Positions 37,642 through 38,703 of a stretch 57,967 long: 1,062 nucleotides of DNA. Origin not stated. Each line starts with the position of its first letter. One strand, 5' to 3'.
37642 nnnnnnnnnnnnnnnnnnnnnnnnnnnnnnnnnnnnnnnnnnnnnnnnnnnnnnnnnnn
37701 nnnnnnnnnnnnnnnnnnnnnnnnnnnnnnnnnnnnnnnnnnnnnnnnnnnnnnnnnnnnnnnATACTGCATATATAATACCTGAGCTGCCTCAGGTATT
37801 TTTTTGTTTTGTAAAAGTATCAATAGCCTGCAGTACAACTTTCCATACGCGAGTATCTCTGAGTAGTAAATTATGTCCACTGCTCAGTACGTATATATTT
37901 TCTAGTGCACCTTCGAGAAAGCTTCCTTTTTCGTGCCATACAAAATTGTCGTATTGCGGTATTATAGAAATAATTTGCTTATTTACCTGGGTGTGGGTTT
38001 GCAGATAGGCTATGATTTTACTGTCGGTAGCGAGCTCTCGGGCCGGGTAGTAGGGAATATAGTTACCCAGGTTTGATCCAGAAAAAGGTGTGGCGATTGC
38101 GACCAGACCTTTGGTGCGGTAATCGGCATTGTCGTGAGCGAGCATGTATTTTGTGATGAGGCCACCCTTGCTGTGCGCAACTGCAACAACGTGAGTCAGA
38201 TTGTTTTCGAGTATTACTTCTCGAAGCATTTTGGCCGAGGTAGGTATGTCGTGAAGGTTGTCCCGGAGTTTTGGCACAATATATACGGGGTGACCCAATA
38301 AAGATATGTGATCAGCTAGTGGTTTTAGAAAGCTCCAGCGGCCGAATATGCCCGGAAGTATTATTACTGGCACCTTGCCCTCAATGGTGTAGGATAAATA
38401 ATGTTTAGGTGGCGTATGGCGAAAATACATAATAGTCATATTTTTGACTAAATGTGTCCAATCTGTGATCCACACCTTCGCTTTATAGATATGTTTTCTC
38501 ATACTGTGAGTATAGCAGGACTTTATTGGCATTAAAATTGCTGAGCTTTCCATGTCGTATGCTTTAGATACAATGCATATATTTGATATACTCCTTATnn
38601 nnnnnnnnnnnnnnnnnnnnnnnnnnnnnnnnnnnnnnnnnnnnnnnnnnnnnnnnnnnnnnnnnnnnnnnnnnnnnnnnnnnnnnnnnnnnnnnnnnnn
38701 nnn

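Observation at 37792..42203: Candidate lipid scavenging and remodelling locus in a presumed lipid auxotroph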

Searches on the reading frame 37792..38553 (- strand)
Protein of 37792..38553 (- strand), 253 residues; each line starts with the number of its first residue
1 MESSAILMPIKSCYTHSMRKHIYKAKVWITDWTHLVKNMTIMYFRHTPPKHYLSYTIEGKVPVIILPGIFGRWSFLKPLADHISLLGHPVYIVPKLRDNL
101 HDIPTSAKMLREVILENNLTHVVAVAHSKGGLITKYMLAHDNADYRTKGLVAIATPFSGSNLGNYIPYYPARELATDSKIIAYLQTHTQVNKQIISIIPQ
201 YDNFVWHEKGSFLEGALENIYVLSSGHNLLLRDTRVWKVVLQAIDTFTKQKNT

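Call 3: search_protein_families(library=pfam, proteins=[window:37792-38553:-], max_evalue=0.1)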
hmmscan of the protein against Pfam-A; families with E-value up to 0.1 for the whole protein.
window:37792-38553:- (253 aa): 7 families
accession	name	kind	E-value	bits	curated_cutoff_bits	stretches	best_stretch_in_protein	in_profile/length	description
PF07819.20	PGAP1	-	0.00056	20.2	24.3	1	117-162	88-134/233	PGAP1-like alpha/beta domain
PF00561.26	Abhydrolase_1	-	0.0019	18.3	25.8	1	62-158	2-109/245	alpha/beta hydrolase fold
PF02450.21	LCAT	-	0.0048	16.6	21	1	108-160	109-165/392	Lecithin:cholesterol acyltransferase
PF06028.17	DUF915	-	0.0091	15.8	22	1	91-163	69-149/255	Alpha/beta hydrolase of unknown function (DUF915)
PF24096.1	DUF7379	-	0.014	15.7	33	1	117-164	67-119/191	Domain of unknown function (DUF7379)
PF12146.15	Hydrolase_4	-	0.015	15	27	1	108-195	64-148/239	Serine aminopeptidase, S33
PF05057.20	DUF676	-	0.038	13.9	20.3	1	115-160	71-128/217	Putative serine esterase (DUF676)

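Call 13: search_protein_families(library=ncbifam, proteins=[window:37792-38553:-], max_evalue=0.01)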
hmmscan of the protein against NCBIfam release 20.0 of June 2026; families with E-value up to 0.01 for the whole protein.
window:37792-38553:- (253 aa): 0 families

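Call 38: search_solved_structures(query=window:37792-38553:-, max_evalue=1, show_alignments=2)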
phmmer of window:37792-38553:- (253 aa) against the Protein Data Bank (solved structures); distinct sequences matched with E-value up to 1: 20.
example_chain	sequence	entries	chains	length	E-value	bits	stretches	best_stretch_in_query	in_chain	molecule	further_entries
4lzi_A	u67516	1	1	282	0.0012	21.5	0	14-37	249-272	Multicystatin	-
7x2p_A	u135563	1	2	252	0.0064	19.2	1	106-186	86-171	Putative lipase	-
6wpx_A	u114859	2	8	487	0.024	17.3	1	107-164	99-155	BlEst2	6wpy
6nkc_A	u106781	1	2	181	0.17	14.5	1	88-144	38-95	Lipase, Lip_vut1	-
7tqr_A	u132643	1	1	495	0.21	14.2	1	143-186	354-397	Probable histidine ammonia-lyase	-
3d2c_A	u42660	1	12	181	0.27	13.8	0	94-151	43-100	Lipase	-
8xy5_A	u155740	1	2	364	0.29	13.7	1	110-169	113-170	Alpha/beta hydrolase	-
1qge_D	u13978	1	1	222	0.33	13.6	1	110-167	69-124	PROTEIN (TRIACYLGLYCEROL HYDROLASE)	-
3d2b_A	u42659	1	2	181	0.45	13.1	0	94-151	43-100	Lipase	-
5h3h_A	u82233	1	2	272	0.46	13.1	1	101-157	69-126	Abhydrolase domain-containing protein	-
1cvl_A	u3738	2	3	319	0.65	12.6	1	110-167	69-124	TRIACYLGLYCEROL HYDROLASE | Lipase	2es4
1tah_B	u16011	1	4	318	0.65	12.6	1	110-167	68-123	LIPASE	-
7cof_A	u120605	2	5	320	0.66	12.6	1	111-171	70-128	Alpha/beta hydrolase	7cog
3d2a_A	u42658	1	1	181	0.69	12.5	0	95-148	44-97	Lipase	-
1ys1_X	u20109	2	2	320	0.72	12.4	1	111-169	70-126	Lipase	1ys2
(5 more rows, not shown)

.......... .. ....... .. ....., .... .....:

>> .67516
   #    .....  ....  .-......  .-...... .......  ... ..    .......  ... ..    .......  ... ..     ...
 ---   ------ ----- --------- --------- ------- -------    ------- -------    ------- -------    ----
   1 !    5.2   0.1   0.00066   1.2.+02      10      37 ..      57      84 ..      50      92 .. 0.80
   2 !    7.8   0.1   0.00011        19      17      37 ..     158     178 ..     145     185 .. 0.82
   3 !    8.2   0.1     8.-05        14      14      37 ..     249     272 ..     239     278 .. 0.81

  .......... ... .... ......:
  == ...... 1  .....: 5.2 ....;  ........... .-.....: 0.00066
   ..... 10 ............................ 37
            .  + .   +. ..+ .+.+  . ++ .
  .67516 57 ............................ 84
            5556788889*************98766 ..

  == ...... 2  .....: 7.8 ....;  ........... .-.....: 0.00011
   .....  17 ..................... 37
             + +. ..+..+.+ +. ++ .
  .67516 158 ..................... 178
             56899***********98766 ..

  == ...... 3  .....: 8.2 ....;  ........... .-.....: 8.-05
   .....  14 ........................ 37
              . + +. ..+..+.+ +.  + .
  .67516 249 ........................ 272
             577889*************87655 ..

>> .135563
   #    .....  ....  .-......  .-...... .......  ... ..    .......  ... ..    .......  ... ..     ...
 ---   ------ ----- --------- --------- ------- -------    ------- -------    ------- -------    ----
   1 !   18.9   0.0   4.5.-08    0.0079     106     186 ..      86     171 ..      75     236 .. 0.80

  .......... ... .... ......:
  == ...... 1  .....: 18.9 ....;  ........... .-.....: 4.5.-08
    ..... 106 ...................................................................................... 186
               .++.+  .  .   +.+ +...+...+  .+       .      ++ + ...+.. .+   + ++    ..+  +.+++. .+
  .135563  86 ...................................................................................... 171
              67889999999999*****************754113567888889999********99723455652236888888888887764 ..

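Call 76: predict_structure(protein=window:37792-38502:-)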
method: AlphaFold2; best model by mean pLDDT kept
length: 236 residues; sequences in the alignment: 1
mean_pLDDT: 40.9   pTM: 0.38
mean pLDDT of the five models: 40.9, 40.6, 39.6, 29.9, 28.2
residues with pLDDT >= 90: 0; 70-90: 7; 50-70: 71; < 50: 158
segments of 3 or more residues with pLDDT < 50: 1-42, 123-236
pLDDT, mean of each block of 10 residues (from residue 1): 23 27 29 32 59 55 63 66 63 71 57 54 42 38 27 27 29 33 31 23 25 32 40 36
secondary structure, 60 per line:
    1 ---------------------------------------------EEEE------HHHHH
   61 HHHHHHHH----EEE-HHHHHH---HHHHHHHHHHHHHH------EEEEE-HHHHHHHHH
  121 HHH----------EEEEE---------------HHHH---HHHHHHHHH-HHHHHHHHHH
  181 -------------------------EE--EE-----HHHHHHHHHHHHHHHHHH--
elements in order: E46-49 H56-68 E73-75 H77-82 H86-99 E106-110 H112-123 E134-138 H154-157 H161-169 H171-180 H217-234
